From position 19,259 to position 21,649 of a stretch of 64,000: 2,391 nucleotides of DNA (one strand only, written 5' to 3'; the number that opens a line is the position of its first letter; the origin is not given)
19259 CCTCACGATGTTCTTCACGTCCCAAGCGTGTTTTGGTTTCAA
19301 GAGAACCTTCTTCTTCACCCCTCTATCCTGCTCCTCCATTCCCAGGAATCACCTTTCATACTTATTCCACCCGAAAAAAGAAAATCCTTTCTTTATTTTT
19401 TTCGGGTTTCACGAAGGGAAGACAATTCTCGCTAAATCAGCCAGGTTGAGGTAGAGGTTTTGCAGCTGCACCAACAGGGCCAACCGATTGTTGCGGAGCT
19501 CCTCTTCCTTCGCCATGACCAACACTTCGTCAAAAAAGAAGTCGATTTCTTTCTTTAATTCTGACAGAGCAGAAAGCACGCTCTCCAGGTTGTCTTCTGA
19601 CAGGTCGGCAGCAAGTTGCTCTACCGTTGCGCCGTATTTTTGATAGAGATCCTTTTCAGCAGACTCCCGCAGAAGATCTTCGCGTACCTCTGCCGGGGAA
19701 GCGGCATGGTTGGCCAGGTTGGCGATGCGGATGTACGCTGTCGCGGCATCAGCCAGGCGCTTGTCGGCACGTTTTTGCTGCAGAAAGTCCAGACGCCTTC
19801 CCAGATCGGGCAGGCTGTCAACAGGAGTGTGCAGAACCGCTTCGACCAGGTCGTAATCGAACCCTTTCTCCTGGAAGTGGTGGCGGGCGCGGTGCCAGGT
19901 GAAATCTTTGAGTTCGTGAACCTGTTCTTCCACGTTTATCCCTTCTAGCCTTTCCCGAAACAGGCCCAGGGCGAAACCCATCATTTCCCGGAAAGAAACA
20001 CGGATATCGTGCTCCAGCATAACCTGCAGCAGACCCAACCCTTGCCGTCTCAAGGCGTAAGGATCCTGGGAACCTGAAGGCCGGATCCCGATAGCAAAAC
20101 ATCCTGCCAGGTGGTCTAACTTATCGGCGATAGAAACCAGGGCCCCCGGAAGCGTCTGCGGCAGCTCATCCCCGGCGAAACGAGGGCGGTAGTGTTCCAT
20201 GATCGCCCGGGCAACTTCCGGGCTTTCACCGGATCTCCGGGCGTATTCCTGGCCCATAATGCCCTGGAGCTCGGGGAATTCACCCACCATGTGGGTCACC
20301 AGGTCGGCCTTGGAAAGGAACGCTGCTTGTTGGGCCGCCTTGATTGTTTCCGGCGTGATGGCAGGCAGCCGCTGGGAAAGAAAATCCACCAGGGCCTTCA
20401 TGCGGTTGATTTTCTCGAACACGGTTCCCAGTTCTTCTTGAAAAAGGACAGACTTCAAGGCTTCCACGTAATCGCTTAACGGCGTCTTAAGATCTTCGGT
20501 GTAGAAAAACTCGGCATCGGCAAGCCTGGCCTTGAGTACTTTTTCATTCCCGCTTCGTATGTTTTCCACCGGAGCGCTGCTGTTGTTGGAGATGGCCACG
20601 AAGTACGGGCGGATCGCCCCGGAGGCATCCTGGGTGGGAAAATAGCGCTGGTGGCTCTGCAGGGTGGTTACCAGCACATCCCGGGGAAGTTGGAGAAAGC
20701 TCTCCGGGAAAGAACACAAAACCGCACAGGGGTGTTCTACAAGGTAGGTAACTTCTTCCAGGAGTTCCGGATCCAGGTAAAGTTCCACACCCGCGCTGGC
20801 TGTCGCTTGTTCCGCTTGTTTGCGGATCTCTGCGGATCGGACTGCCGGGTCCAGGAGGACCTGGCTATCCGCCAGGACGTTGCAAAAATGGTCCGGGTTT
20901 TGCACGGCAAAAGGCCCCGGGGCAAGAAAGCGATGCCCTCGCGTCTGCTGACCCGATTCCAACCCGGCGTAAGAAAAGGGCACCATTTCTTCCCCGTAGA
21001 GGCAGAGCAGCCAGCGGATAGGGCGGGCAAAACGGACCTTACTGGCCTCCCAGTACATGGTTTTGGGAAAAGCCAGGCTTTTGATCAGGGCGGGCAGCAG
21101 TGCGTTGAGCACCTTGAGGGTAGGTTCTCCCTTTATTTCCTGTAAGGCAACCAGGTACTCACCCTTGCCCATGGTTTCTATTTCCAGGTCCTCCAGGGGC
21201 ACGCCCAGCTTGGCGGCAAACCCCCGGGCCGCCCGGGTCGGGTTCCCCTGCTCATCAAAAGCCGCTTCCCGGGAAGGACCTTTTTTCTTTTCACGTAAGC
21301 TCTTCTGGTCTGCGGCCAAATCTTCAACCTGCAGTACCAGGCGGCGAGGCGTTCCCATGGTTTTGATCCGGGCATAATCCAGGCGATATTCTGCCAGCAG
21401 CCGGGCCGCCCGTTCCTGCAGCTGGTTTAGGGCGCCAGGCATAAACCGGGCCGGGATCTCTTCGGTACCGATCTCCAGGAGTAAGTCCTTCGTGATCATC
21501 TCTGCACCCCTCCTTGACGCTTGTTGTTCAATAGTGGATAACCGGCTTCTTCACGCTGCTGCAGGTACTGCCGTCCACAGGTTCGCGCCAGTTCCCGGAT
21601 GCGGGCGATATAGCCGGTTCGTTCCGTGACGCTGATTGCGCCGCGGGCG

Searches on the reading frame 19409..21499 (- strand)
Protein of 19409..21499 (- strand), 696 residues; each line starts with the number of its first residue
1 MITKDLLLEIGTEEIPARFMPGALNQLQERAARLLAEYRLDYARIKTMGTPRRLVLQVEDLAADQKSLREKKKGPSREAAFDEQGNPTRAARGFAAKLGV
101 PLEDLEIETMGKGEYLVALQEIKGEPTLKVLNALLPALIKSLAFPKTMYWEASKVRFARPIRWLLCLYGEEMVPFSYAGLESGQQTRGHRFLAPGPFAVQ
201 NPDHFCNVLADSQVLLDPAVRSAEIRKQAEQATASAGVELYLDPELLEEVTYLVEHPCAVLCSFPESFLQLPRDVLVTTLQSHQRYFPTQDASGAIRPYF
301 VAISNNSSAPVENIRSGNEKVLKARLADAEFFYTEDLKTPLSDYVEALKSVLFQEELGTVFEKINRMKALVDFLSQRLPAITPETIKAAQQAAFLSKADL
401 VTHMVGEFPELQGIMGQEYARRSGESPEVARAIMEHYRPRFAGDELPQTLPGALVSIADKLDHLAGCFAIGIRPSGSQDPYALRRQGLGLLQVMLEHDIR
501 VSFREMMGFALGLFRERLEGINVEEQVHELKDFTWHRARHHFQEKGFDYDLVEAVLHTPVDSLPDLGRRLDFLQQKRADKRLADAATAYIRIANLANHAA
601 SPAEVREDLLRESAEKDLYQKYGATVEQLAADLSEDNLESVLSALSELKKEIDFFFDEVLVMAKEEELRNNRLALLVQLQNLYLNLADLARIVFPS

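Call 73: search_protein_families(library=pfam, proteins=[window:19409-21499:-], max_evalue=0.00001)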
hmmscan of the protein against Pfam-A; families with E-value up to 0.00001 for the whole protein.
window:19409-21499:- (696 aa): 2 families
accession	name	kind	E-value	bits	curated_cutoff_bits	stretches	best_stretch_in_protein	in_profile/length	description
PF02092.22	tRNA_synt_2f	-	3e-207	690.2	29.2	1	6-556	1-535/536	Glycyl-tRNA synthetase beta subunit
PF05746.21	DALR_1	-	3.8e-07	30.6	22.3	1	588-681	4-100/117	DALR anticodon binding domain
